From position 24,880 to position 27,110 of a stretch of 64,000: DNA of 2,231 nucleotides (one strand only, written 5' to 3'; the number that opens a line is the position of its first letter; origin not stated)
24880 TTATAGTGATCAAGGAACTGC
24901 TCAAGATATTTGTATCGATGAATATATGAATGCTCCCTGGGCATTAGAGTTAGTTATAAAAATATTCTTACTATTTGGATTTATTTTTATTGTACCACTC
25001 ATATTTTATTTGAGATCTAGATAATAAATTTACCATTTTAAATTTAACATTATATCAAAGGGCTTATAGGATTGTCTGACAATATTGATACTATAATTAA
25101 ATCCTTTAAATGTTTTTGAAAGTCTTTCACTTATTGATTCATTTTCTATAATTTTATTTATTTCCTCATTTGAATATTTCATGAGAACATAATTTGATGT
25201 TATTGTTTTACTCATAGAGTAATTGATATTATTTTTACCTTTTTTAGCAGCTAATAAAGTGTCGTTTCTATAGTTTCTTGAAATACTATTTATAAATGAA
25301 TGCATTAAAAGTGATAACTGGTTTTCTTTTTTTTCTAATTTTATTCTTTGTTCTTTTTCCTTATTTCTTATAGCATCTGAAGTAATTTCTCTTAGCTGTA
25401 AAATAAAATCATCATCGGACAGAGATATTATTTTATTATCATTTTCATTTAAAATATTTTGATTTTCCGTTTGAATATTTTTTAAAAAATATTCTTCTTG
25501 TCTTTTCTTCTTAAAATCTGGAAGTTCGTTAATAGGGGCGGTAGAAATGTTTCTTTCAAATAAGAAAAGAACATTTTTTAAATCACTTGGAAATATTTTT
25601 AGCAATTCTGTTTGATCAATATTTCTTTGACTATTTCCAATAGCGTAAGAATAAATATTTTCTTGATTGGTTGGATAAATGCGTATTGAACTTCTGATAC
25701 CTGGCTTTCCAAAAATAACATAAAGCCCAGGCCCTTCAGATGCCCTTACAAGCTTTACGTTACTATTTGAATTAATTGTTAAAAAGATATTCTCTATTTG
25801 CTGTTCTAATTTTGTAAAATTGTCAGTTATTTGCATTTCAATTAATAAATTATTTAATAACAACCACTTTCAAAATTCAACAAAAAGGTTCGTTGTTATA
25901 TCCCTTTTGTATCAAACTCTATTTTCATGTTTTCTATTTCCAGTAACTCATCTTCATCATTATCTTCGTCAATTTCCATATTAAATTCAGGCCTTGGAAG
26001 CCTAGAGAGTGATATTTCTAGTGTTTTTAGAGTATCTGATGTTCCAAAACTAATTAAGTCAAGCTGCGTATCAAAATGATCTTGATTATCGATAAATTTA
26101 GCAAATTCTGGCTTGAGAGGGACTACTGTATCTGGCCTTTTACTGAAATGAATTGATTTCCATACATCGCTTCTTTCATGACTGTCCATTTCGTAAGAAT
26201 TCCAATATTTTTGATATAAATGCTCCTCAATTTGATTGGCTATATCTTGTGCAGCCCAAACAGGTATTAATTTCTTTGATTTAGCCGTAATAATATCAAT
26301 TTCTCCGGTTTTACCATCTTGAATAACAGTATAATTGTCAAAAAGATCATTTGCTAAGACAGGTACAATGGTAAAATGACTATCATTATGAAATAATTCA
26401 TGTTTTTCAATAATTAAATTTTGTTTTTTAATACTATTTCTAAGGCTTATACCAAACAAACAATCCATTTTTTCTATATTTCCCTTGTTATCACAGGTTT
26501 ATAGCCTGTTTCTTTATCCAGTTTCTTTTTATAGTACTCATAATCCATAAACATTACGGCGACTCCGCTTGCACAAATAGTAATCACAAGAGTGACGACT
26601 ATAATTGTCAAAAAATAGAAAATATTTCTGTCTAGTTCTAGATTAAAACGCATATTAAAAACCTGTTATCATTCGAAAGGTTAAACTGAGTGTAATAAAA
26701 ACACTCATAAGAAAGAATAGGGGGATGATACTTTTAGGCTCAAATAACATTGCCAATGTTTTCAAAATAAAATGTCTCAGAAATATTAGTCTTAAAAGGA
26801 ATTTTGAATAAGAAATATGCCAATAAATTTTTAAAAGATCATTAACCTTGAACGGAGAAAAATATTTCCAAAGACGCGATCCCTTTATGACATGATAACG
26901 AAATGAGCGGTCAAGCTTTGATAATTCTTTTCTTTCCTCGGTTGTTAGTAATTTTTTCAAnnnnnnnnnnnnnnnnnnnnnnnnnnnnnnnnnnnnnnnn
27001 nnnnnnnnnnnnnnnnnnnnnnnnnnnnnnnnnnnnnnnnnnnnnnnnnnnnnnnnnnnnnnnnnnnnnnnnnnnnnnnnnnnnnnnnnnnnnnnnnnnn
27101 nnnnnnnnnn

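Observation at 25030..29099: Seven-cistron minus-strand operon led by a DUF6569-like protein and a DUF2130 coiled-coil/PD-(D/E)xK protein, interleaved with tiny TM proteins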

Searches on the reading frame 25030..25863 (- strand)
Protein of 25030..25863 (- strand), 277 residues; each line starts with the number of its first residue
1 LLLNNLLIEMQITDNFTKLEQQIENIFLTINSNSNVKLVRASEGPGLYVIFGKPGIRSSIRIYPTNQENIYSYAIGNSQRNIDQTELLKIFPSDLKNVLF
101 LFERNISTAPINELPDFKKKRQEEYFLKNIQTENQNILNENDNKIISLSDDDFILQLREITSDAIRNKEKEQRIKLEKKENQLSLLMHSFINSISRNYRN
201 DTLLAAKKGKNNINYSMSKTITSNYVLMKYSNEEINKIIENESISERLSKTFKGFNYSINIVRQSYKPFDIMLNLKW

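Call 3: search_protein_families(library=pfam, proteins=[window:25030-25863:-], max_evalue=0.1)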
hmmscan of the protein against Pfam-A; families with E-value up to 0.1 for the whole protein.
window:25030-25863:- (277 aa): 0 families

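Call 4: search_protein_families(library=padloc, proteins=[window:25030-25863:-], max_evalue=0.1)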
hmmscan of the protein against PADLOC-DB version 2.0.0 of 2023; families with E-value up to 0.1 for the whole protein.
window:25030-25863:- (277 aa): 0 families

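Call 38: search_protein_families(library=ncbifam, proteins=[window:25030-25863:-], max_evalue=0.01)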
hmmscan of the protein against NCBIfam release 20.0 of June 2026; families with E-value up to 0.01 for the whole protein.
window:25030-25863:- (277 aa): 0 families

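Call 39: search_protein_families(library=phrogs, proteins=[window:25030-25863:-], max_evalue=0.01)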
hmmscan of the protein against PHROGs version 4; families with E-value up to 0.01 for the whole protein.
window:25030-25863:- (277 aa): 0 families

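Call 63: find_homologous_proteins(query=window:25030-25836:-, max_evalue=0.001)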
Query window:25030-25836:- (268 aa): 3 proteins with E <= 0.001 among 902 candidates.
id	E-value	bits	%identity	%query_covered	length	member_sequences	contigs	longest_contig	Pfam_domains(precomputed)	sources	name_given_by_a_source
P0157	7.4e-158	541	97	100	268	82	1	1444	-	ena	-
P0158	6.3e-138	476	85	100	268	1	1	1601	-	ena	-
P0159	4.6e-83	296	52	100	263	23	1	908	-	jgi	-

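Call 75: predict_structure(alignment_id=A3)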
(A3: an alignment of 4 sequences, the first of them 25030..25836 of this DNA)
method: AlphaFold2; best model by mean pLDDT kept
length: 268 residues; sequences in the alignment: 4
mean_pLDDT: 68.3   pTM: 0.37
mean pLDDT of the five models: 68.3, 66.0, 64.0, 63.4, 62.8
residues with pLDDT >= 90: 6; 70-90: 143; 50-70: 70; < 50: 49
segments of 3 or more residues with pLDDT < 50: 44-47, 95-137
pLDDT, mean of each block of 10 residues (from residue 1): 70 86 71 71 56 85 81 90 81 48 38 40 40 47 64 68 72 78 79 73 65 62 77 81 81 66 77
secondary structure, 60 per line:
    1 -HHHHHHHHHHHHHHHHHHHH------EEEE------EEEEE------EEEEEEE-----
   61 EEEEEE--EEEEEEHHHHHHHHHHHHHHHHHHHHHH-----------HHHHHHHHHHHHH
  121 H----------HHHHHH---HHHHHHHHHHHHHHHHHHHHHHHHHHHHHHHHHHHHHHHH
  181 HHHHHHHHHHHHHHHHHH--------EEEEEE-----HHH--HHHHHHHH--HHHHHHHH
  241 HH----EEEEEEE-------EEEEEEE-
elements in order: H2-21 E28-31 E38-42 E49-55 E61-66 E69-74 H75-96 H108-121 H132-137 H141-198 E207-212 H223-230 H233-242 E247-253 E261-267

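Call 81: fold_search(model_id=the predicted structure, library=pdb)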
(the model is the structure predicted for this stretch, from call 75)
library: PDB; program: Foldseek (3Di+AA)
matches with E <= 10: 454; with E <= 0.001: 0
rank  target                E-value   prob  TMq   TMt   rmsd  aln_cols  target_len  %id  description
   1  1yqf_C                2.1e-02  0.41  0.13  0.18  18.4       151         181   12  Hypothetical protein from leishmania major unknown function sequence homologue to human p32 protein (released 2005-02-22)
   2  1yqf_A                5.2e-02  0.23  0.12  0.16  18.4       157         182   14  Hypothetical protein from leishmania major unknown function sequence homologue to human p32 protein (released 2005-02-22)
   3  1yqf_E                6.9e-02  0.20  0.11  0.16  18.9       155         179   14  Hypothetical protein from leishmania major unknown function sequence homologue to human p32 protein (released 2005-02-22)
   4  1yqf_B                1.3e-01  0.15  0.12  0.16  17.9       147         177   15  Hypothetical protein from leishmania major unknown function sequence homologue to human p32 protein (released 2005-02-22)
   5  7qca_LM0              2.9e-01  0.18  0.13  0.25  14.8       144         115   12  Spraguea lophii ribosome (released 2022-11-30)
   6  1p32_B                3.2e-01  0.10  0.13  0.17  17.9       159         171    7  CRYSTAL STRUCTURE OF HUMAN P32, A DOUGHNUT-SHAPED ACIDIC MITOCHONDRIAL MATRIX PROTEIN (released 1999-04-06)
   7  9e5c_6e               3.4e-01  0.09  0.12  0.02  23.8       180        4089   12  Cryo-EM structure of 96 nm repeat of microtubule doublet from T. brucei flagellum (released 2025-03-12)
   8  9van_A                3.8e-01  0.14  0.18  0.05  26.1       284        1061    8  Cryo-EM structure of human full length KICSTOR complex (state 2) (released 2025-11-12)
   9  8sbj_B                4.0e-01  0.13  0.17  0.17  23.6       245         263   13  Co-structure Phosphatidylinositol 4,5-bisphosphate 3-kinase catalytic subunit alpha isoform complexed with brain penet (released 2023-07-19)
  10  5yzg_Y                5.1e-01  0.09  0.10  0.12  26.9       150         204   15  The Cryo-EM Structure of Human Catalytic Step I Spliceosome (C complex) at 4.1 angstrom resolution (released 2018-08-08)
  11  7m2k_G                7.2e-01  0.33  0.22  0.33  12.5       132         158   12  CDC34A-Ubiquitin-2ab inhibitor complex (released 2021-11-03)
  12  4chm_C                7.6e-01  0.23  0.12  0.22   8.2        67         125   10  Structure of Inner Membrane Complex (IMC) Sub-compartment Protein 1 (ISP1) from Toxoplasma gondii (released 2014-04-09)
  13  8wjn_A                7.6e-01  0.05  0.14  0.08  38.4       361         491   10  Cryo-EM structure of 6-subunit Smc5/6 head region (released 2024-06-26)
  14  7te3                  8.0e-01  0.08  0.11  0.15  15.3       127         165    7  Crystal Structure of a Double Loop Deletion Mutant in gC1qR/C1qBP/HABP-1 (released 2022-06-01)
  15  4yom_A                9.0e-01  0.30  0.18  0.38   9.1        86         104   13  Structure of SAD kinase (released 2015-12-16)
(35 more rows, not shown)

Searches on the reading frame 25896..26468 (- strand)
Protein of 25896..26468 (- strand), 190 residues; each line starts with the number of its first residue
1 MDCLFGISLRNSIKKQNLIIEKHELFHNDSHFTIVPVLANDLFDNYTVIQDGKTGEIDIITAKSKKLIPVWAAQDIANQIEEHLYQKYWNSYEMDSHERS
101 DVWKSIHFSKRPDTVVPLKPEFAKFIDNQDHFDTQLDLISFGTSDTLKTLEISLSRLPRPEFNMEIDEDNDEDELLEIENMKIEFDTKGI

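Call 3: search_protein_families(library=pfam, proteins=[window:25896-26468:-], max_evalue=0.1)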
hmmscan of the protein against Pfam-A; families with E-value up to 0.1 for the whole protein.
window:25896-26468:- (190 aa): 0 families

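Call 4: search_protein_families(library=padloc, proteins=[window:25896-26468:-], max_evalue=0.1)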
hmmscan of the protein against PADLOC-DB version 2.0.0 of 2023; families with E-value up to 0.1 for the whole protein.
window:25896-26468:- (190 aa): 0 families

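Call 38: search_protein_families(library=ncbifam, proteins=[window:25896-26468:-], max_evalue=0.01)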
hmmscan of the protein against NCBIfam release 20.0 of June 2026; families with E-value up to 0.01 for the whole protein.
window:25896-26468:- (190 aa): 0 families

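Call 39: search_protein_families(library=phrogs, proteins=[window:25896-26468:-], max_evalue=0.01)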
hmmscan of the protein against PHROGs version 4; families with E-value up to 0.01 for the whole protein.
window:25896-26468:- (190 aa): 0 families

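Call 73: search_protein_representatives(protein=window:25896-26468:-)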
Query: 190 residues. Proteins with E-value up to 0.001 (for the whole library): 3; up to 1e-10: 2; up to 1e-30: 2. The best 3 are listed.
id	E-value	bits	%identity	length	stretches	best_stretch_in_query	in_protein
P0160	1.6e-63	230.2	57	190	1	1-190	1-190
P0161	1.2e-34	136.0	38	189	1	4-190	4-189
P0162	4.9e-06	42.7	93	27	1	1-27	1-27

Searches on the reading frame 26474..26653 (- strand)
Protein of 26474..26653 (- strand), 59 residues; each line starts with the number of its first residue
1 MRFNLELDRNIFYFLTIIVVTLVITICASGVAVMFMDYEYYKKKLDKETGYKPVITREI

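Call 3: search_protein_families(library=pfam, proteins=[window:26474-26653:-], max_evalue=0.1)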
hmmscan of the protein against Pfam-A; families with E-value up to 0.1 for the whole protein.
window:26474-26653:- (59 aa): 3 families
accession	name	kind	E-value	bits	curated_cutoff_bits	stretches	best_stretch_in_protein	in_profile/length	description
PF20403.5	DUF6693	-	0.0062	17.2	31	1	5-47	2-44/104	Family of unknown function (DUF6693)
PF19506.4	DUF6040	-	0.018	14.9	23.4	1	9-44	138-173/233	Family of unknown function (DUF6040)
PF01529.25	DHHC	-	0.037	14.5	28.7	1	9-49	46-86/133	DHHC palmitoyltransferase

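Call 4: search_protein_families(library=padloc, proteins=[window:26474-26653:-], max_evalue=0.1)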
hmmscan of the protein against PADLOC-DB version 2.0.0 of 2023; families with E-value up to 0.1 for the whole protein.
window:26474-26653:- (59 aa): 0 families

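Call 38: search_protein_families(library=ncbifam, proteins=[window:26474-26653:-], max_evalue=0.01)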
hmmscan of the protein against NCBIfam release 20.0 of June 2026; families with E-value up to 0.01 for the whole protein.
window:26474-26653:- (59 aa): 0 families

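Call 39: search_protein_families(library=phrogs, proteins=[window:26474-26653:-], max_evalue=0.01)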
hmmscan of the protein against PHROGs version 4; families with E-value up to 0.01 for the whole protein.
window:26474-26653:- (59 aa): 0 families

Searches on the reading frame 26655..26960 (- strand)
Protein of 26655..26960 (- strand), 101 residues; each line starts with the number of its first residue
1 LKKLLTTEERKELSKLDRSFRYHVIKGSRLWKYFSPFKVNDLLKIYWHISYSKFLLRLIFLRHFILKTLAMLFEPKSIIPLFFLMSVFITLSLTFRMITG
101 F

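Call 3: search_protein_families(library=pfam, proteins=[window:26655-26960:-], max_evalue=0.1)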
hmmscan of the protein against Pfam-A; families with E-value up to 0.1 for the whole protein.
window:26655-26960:- (101 aa): 0 families

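Call 4: search_protein_families(library=padloc, proteins=[window:26655-26960:-], max_evalue=0.1)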
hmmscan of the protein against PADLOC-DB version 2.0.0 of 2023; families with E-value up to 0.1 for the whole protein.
window:26655-26960:- (101 aa): 0 families

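Call 38: search_protein_families(library=ncbifam, proteins=[window:26655-26960:-], max_evalue=0.01)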
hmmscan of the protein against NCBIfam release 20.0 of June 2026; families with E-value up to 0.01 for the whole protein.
window:26655-26960:- (101 aa): 0 families

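Call 39: search_protein_families(library=phrogs, proteins=[window:26655-26960:-], max_evalue=0.01)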
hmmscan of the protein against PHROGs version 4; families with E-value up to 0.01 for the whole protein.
window:26655-26960:- (101 aa): 0 families
